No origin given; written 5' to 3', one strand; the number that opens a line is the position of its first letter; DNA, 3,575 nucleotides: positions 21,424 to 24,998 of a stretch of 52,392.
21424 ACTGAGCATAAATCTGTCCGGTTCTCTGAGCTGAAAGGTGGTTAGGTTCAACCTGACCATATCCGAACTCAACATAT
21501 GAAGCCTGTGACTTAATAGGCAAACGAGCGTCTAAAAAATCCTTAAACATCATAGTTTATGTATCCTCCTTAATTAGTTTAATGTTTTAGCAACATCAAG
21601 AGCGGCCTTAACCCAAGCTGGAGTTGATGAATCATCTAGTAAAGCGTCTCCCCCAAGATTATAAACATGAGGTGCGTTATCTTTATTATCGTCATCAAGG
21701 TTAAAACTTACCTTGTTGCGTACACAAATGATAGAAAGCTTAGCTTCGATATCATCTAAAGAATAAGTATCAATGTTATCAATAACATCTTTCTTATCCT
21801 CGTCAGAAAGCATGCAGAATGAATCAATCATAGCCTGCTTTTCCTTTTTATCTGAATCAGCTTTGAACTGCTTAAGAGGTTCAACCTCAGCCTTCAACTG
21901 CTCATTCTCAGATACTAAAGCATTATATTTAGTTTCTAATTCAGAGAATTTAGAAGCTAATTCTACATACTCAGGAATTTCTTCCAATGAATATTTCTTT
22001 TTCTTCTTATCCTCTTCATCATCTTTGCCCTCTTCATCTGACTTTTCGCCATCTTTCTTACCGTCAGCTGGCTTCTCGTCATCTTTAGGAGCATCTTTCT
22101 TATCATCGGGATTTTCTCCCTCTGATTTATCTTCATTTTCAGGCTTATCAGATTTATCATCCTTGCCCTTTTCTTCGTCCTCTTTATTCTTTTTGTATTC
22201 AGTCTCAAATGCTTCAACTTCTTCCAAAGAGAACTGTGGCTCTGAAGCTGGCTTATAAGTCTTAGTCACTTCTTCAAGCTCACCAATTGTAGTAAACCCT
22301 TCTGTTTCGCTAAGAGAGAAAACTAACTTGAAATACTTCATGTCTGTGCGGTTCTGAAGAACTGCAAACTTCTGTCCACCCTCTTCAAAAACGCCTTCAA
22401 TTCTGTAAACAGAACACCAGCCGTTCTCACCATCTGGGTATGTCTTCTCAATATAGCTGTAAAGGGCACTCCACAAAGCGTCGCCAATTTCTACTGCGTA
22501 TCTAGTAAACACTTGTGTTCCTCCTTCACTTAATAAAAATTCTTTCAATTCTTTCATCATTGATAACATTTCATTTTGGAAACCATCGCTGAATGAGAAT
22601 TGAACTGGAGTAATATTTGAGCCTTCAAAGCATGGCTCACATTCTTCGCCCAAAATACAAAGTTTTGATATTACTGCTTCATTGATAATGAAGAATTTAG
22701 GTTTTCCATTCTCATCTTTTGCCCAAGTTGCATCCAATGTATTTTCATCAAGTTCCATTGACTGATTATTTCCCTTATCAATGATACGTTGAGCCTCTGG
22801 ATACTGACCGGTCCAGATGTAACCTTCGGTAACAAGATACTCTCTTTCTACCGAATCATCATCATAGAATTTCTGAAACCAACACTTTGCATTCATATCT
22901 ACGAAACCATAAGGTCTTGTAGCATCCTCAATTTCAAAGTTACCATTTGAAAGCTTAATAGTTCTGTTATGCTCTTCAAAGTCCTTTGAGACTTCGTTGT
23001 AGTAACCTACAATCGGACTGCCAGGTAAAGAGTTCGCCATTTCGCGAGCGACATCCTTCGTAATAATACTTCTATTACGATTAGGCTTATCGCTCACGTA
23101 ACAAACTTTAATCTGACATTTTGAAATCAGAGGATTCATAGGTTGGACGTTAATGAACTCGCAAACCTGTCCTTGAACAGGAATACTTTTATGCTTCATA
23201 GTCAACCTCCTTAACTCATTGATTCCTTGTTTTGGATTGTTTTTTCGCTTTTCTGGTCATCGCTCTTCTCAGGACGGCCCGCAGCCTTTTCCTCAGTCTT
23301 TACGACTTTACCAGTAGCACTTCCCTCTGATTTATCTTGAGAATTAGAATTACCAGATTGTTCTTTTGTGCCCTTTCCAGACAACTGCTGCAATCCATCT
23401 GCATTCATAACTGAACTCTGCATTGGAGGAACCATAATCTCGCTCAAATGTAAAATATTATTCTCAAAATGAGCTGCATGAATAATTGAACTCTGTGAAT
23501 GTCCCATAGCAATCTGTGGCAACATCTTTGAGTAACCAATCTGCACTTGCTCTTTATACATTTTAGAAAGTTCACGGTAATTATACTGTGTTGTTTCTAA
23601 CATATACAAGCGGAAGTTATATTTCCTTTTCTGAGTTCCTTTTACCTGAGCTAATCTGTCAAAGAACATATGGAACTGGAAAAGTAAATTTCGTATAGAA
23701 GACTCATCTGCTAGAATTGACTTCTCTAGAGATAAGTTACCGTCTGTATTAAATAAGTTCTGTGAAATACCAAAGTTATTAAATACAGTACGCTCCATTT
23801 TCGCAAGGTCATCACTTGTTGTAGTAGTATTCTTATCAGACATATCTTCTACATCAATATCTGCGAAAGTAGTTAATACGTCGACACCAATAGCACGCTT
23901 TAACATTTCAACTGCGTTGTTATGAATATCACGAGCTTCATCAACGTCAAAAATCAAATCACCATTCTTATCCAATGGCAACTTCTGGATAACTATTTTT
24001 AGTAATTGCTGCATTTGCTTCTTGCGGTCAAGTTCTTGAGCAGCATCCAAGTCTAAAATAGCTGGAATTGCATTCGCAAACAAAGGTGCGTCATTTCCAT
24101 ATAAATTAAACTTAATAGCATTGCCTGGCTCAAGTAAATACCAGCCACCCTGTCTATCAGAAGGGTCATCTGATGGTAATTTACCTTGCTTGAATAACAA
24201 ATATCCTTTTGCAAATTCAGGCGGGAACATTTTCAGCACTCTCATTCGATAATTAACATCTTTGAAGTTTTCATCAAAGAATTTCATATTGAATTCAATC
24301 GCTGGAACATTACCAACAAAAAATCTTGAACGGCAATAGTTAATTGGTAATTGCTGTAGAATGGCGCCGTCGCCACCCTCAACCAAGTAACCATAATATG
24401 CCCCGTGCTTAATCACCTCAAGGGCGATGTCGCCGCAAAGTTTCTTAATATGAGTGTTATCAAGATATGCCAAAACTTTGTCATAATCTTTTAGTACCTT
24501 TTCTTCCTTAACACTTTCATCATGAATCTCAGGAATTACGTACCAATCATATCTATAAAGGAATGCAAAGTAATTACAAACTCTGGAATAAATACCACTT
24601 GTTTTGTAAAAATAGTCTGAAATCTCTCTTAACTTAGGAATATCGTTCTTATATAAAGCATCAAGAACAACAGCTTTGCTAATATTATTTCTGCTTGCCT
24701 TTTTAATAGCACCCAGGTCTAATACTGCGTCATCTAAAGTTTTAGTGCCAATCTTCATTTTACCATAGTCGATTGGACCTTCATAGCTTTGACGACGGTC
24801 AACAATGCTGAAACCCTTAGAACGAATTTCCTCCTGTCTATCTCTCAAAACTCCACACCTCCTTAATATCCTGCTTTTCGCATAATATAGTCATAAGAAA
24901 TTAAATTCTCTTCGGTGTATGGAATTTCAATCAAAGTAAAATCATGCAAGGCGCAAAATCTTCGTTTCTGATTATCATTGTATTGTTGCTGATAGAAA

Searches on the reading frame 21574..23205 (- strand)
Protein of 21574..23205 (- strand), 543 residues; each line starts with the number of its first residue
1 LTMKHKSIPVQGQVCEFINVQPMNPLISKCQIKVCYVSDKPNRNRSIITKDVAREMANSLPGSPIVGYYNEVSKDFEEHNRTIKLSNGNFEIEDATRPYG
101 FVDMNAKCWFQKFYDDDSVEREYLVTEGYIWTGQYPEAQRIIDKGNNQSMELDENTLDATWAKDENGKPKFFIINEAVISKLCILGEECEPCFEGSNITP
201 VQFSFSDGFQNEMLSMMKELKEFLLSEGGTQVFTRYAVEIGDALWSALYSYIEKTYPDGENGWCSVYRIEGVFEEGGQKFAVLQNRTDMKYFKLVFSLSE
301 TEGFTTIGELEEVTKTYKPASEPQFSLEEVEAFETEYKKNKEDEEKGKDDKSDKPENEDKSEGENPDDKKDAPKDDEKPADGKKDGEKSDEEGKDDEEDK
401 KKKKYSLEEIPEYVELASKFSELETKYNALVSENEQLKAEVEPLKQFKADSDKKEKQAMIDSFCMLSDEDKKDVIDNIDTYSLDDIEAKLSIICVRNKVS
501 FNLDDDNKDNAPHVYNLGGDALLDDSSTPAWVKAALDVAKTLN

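Call 18: search_protein_families(library=pfam, proteins=[window:21574-23205:-], max_evalue=0.01)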
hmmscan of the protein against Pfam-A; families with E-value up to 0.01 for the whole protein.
window:21574-23205:- (543 aa): 4 families
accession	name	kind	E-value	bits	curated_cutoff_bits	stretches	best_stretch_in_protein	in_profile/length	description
PF02183.23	HALZ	-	0.00023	21.7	28.1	1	412-446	6-40/43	Homeobox associated leucine zipper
PF06005.17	ZapB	-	0.0017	19.2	31.5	1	420-457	6-43/71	Cell division protein ZapB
PF04977.20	DivIC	-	0.002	18.3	28.9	0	412-458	18-61/80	Septum formation initiator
PF20716.2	ATPTG10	-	0.0086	17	25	0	436-487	4-54/99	ATPTG10-like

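Call 20: search_protein_families(library=phrogs, proteins=[window:21574-23205:-], max_evalue=0.001)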
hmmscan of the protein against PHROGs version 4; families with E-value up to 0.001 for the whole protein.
window:21574-23205:- (543 aa): 1 family
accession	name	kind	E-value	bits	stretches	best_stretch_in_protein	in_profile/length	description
phrog_3313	-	unknown function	3.4e-40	139.5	1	15-228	11-218/480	-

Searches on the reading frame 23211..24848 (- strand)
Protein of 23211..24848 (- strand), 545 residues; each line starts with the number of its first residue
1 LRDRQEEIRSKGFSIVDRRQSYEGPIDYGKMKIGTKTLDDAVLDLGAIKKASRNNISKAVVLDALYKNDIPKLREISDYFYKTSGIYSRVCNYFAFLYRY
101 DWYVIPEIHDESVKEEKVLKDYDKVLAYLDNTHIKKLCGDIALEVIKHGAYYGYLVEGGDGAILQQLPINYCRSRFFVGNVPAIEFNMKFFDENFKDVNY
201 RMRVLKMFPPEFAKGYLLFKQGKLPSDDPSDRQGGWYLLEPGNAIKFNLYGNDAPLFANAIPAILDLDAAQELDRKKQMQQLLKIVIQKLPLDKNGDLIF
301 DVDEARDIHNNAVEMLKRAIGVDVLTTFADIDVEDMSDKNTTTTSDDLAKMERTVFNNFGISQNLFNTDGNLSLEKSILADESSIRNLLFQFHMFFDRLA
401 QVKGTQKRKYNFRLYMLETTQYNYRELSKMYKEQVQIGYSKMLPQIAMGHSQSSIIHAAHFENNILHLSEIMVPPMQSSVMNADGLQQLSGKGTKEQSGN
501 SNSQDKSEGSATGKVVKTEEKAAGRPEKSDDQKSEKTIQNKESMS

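Call 18: search_protein_families(library=pfam, proteins=[window:23211-24848:-], max_evalue=0.01)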
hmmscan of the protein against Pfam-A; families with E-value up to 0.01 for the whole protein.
window:23211-24848:- (545 aa): 0 families

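Call 20: search_protein_families(library=phrogs, proteins=[window:23211-24848:-], max_evalue=0.001)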
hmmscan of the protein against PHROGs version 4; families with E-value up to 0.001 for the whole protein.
window:23211-24848:- (545 aa): 1 family
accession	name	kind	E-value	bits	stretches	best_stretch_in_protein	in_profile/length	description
phrog_2739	-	head and packaging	1.5e-83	282.1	1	46-510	43-495/501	portal protein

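Call 22: search_dna_similar(query=window:23211-24848:-, collection=phages, mode=protein, max_rows=15)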
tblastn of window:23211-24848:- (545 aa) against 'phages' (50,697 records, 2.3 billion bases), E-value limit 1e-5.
Records with a match: 71; places in all: 71; records where one place covers at least 80% of the query: 60.
Best place of each record, by identity: <60% 71.
By first word of the organism name: Bacillus 36; Enterococcus 7; Clostridioides 6; Staphylococcus 4; Mammaliicoccus 4; Lactococcus 3; Bacteriophage 2; Brevibacillus 2; Clostridium 2; Thomasclavelia 2; and 3 more.
By host as written in the record: Bacillus anthracis Sterne 10; Bacillus anthracis 7; Bacillus cereus 7; - 4; Enterococcus faecium 4; Clostridioides difficile 3; Enterococcus faecalis 2; Brevibacillus laterosporus 2; and 24 more.
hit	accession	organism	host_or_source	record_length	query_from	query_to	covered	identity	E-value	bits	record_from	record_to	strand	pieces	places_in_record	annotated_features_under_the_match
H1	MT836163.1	Bacteriophage sp.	human fecal samples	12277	3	545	100%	54.2%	0e+0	602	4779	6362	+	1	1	record has no annotation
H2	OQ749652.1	Phage Phass-1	human gut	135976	25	543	95%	36.4%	1e-111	371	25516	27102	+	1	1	hypothetical protein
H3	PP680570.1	Enterococcus phage VRE9_4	Enterococcus faecium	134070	64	540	88%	29.6%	3e-62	227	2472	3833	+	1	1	portal protein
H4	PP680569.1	Enterococcus phage VRE9_3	Enterococcus faecium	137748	64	540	88%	29.4%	2e-61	225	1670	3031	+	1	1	portal protein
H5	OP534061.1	Enterococcus phage H1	Enterococcus faecium 374iF1 (22)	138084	64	540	88%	29.4%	2e-61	225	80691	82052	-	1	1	hypothetical protein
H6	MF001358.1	Enterococcus phage EF1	Enterococcus faecalis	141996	64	540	88%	29.4%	2e-61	225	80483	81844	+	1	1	hypothetical protein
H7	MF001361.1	Enterococcus phage EF5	Enterococcus faecalis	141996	64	540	88%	29.4%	2e-61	225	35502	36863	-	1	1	hypothetical protein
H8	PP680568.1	Enterococcus phage VRE9_2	Enterococcus faecium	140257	64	540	88%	29.2%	4e-61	224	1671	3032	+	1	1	portal protein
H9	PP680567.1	Enterococcus phage VRE9_1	Enterococcus faecium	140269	64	540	88%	29.2%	4e-61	224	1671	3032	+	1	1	portal protein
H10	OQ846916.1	Alicyclobacillus phage KKP_3916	Alicyclobacillus acidoterrestris strain ...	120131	48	514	86%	26.2%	6e-30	131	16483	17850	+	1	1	hypothetical protein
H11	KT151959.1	Brevibacillus phage Sundance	Brevibacillus laterosporus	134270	49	507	84%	26.2%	5e-36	149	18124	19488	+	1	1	putative structural protein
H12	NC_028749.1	Brevibacillus phage Sundance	Brevibacillus laterosporus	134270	49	507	84%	26.2%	5e-36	149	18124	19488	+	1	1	portal protein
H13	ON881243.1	Bacillus phage PK-3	Bacillus sp.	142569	27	514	90%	24.4%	7e-22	106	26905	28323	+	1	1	hypothetical protein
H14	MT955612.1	Staphylococcus phage SPbeta-like 2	Staphylococcus haemolyticus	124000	63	535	87%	24.6%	3e-19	98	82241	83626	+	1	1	hypothetical protein (x2)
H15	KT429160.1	Staphylococcus phage SPbeta-like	Staphylococcus epidermidis 36-1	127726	63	535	87%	24.6%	3e-19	98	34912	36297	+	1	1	hypothetical protein (x2)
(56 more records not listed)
